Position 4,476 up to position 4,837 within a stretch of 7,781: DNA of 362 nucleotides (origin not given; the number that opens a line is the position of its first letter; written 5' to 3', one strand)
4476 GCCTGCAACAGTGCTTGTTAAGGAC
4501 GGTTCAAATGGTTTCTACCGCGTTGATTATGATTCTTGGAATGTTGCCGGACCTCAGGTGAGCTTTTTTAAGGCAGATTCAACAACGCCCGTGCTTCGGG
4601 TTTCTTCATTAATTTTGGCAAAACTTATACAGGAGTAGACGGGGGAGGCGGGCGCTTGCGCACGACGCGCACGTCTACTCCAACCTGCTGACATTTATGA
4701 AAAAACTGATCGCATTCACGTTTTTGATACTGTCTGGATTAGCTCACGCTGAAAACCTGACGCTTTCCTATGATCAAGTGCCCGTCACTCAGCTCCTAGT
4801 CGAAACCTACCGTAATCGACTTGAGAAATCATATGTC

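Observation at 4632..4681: Nested GC-rich palindrome across the Zot stop codon, before the secretin gene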

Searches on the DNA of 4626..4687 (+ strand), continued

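Call 65: search_with_rna_model(model_id=R1, sources=[L210, L211, L212, L213, L214, L215, L216, L217, L218, L219, L220, L221, L222, L223, L224, L225, L226, L227, L228, L229, L230, L231, L232, L233, L234, L235, L236, L237, L238, L239, L240, L241, L242, L243, L244, L245, L246, L247, L248, L249, L250, L251, L252, L253, L254, L255, L256, L257, L258, L259, L260, L261, L262, L263, L264, L265, L266, L267, L268, L269, L270, L271, L272, L273, L274, L275, L276, L277, L278, L279, L280, L281, L282, L283, L284, L285, L286, L287, L288, L289], max_evalue=0.1)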
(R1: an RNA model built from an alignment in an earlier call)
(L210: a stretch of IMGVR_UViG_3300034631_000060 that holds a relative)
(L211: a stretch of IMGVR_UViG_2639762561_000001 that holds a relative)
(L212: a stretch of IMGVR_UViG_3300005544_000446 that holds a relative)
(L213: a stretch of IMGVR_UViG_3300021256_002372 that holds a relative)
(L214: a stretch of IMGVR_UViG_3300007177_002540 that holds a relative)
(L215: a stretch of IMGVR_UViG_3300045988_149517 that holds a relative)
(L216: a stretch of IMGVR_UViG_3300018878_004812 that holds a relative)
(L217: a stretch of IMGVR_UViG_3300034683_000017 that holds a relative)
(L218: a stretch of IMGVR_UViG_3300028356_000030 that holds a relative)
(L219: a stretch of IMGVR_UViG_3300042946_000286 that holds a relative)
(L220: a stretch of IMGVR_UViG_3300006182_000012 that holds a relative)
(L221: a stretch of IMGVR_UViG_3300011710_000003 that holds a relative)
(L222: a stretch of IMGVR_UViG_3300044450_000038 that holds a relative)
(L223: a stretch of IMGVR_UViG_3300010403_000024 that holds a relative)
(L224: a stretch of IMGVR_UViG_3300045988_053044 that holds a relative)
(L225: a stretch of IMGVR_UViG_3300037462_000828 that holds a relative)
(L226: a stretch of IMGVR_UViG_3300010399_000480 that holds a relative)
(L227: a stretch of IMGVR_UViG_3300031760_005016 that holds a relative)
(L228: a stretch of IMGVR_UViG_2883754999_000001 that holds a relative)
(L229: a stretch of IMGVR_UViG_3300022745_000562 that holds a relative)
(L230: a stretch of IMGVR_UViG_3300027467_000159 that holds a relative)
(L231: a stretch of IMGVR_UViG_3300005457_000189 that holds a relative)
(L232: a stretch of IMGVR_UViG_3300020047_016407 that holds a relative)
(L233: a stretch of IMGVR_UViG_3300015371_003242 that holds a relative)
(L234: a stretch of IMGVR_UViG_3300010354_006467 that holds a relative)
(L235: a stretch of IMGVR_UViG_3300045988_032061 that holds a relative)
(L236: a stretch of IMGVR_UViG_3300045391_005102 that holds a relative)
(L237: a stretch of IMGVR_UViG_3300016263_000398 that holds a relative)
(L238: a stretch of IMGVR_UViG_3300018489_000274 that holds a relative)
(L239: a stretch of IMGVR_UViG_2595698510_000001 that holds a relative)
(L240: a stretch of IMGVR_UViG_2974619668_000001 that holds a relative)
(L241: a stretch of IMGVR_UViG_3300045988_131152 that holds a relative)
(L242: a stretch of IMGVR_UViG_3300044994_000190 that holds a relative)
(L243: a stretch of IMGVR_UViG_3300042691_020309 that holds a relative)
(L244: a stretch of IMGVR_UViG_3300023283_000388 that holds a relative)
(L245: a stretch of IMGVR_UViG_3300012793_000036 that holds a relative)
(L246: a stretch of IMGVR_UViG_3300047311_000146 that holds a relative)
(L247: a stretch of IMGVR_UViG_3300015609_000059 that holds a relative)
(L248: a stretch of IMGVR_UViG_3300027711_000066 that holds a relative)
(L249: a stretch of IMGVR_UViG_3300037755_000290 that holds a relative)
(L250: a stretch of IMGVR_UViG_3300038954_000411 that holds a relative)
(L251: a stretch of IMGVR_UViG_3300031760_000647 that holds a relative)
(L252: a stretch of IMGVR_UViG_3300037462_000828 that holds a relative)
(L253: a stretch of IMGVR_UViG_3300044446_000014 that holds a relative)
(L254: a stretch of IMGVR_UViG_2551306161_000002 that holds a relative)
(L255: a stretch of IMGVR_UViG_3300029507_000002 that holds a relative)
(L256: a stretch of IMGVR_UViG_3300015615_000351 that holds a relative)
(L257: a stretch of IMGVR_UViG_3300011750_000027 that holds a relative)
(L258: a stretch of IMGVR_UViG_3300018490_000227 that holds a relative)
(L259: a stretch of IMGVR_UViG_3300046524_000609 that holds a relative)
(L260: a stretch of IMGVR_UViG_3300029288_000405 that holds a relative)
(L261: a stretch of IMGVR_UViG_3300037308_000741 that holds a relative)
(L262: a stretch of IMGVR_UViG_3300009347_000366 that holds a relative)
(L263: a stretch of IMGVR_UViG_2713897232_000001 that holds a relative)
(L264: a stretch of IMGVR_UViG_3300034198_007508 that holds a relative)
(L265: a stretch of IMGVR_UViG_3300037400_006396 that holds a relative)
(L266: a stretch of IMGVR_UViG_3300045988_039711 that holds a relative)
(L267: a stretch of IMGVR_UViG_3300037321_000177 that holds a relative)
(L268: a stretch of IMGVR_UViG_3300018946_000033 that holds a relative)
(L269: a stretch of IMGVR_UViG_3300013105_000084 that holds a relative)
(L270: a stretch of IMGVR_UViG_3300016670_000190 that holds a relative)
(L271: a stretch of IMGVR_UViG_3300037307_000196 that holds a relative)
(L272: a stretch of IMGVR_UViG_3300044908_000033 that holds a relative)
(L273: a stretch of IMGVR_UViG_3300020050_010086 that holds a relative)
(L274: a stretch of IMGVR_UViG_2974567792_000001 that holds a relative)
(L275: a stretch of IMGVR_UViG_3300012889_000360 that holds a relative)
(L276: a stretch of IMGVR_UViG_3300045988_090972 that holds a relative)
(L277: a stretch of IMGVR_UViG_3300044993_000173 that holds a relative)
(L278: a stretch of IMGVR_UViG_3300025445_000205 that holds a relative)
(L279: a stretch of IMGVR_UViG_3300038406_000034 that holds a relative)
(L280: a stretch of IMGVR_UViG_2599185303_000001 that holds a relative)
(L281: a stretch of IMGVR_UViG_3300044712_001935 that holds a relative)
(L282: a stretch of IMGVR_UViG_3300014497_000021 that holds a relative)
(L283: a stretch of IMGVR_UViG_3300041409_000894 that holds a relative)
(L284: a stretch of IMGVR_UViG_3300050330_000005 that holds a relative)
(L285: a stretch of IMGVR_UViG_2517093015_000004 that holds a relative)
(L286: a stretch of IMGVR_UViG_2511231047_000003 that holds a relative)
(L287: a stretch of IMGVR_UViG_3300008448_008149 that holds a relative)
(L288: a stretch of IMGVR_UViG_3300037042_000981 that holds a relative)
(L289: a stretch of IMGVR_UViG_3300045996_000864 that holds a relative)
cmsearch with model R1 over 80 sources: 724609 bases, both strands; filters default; matches with E-value up to 0.1: 35.
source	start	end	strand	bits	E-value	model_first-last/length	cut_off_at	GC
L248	7488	7549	+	71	5e-17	1-62/62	no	0.61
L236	5933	5958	-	26.9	0.00032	20-45/62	no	0.85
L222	2247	2303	+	26.7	0.00037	1-62/62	no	0.72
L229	859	917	-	24.8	0.0013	1-62/62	no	0.66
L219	657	710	-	24.7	0.0014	1-62/62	no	0.54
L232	825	852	+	24.7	0.0014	19-46/62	no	0.75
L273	1466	1483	-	22.6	0.0055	23-40/62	no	0.83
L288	9089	9106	-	22.6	0.0055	23-40/62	no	0.83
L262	986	1041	+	22.2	0.0074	1-62/62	no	0.84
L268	7484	7543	-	22.1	0.008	1-62/62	no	0.65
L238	5853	5874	-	21.6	0.011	21-42/62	no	0.77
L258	7879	7900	+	21.6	0.011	21-42/62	no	0.77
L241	12056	12077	+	21.6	0.011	21-42/62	no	0.59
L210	2884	2899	-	20.5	0.023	24-39/62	no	0.81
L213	6945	6960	-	20.5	0.023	24-39/62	no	0.81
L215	3765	3780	+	20.5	0.023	24-39/62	no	0.81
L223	1716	1731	-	20.5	0.023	24-39/62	no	0.81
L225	2657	2672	+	20.5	0.023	24-39/62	no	0.81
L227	549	564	+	20.5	0.023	24-39/62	no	0.81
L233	11965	11980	+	20.5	0.023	24-39/62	no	0.81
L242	6722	6737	+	20.5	0.023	24-39/62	no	0.81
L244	6458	6473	+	20.5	0.023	24-39/62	no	0.81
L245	8018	8033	+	20.5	0.023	24-39/62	no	0.81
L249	88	103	+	20.5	0.023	24-39/62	no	0.81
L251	10915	10930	+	20.5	0.023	24-39/62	no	0.81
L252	5326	5341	+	20.5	0.023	24-39/62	no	0.81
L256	4159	4174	+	20.5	0.023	24-39/62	no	0.81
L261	3650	3665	-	20.5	0.023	24-39/62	no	0.81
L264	2386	2401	+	20.5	0.023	24-39/62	no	0.81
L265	4179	4194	-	20.5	0.023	24-39/62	no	0.81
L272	2579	2594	-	20.5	0.023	24-39/62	no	0.81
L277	5243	5258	+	20.5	0.023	24-39/62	no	0.81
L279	5484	5499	-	20.5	0.023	24-39/62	no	0.81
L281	12142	12157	-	20.5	0.023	24-39/62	no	0.81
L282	4981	4996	+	20.5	0.023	24-39/62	no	0.81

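Call 69: search_with_rna_model(model_id=R1, sources=[window, L003, L006, L008, L016, L017, L018, L044, L046, L048, L050, L051, L204, L205, L207, L208, L248], max_evalue=0.00001, make_alignment=true)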
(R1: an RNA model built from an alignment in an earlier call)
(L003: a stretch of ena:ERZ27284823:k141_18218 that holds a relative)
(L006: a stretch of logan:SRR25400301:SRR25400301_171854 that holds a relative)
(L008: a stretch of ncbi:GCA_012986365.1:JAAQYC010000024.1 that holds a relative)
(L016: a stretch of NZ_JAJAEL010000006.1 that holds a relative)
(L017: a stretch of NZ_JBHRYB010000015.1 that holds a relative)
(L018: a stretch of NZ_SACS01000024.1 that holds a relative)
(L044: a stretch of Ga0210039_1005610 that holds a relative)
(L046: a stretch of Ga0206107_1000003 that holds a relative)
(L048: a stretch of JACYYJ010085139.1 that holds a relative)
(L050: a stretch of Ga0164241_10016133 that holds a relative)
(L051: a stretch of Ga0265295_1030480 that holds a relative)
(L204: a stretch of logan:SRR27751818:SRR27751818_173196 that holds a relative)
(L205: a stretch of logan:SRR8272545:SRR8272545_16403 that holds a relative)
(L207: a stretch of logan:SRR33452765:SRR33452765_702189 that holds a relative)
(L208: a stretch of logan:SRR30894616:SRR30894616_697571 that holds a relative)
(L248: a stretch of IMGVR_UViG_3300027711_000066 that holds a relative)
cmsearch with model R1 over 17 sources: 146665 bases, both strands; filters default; matches with E-value up to 0.00001: 17.
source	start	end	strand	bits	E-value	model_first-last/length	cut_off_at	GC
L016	7911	7972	+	75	7.2e-19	1-62/62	no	0.65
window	4626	4687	+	74.9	7.7e-19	1-62/62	no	0.65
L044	5911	5972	+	73.8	1.6e-18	1-62/62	no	0.61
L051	931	992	+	72.1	5e-18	1-62/62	no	0.6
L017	7908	7969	+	71.2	8.9e-18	1-62/62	no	0.61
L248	7488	7549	+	71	1e-17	1-62/62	no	0.61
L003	7888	7949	+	70.6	1.3e-17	1-62/62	no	0.63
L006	4572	4633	+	70.4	1.5e-17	1-62/62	no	0.66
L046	5941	6002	+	66.8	1.7e-16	1-62/62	no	0.6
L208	4935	4996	+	66.7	1.8e-16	1-62/62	no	0.6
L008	7885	7946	+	64.7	7e-16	1-62/62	no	0.69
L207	3417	3477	+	63.9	1.2e-15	1-62/62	no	0.62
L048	1192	1252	+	63.4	1.6e-15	1-62/62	no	0.62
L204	4954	5015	+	59.2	2.7e-14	1-62/62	no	0.63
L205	4912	4973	+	58.4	4.6e-14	1-62/62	no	0.74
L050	4509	4570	+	58.3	5e-14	1-62/62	no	0.56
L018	7930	7991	+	57.1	1.1e-13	1-62/62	no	0.58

Alignment A5: 17 matches aligned to the model, 62 columns, each read 5' to 3' on its own strand. Consensus structure (alignment columns), stored with it:
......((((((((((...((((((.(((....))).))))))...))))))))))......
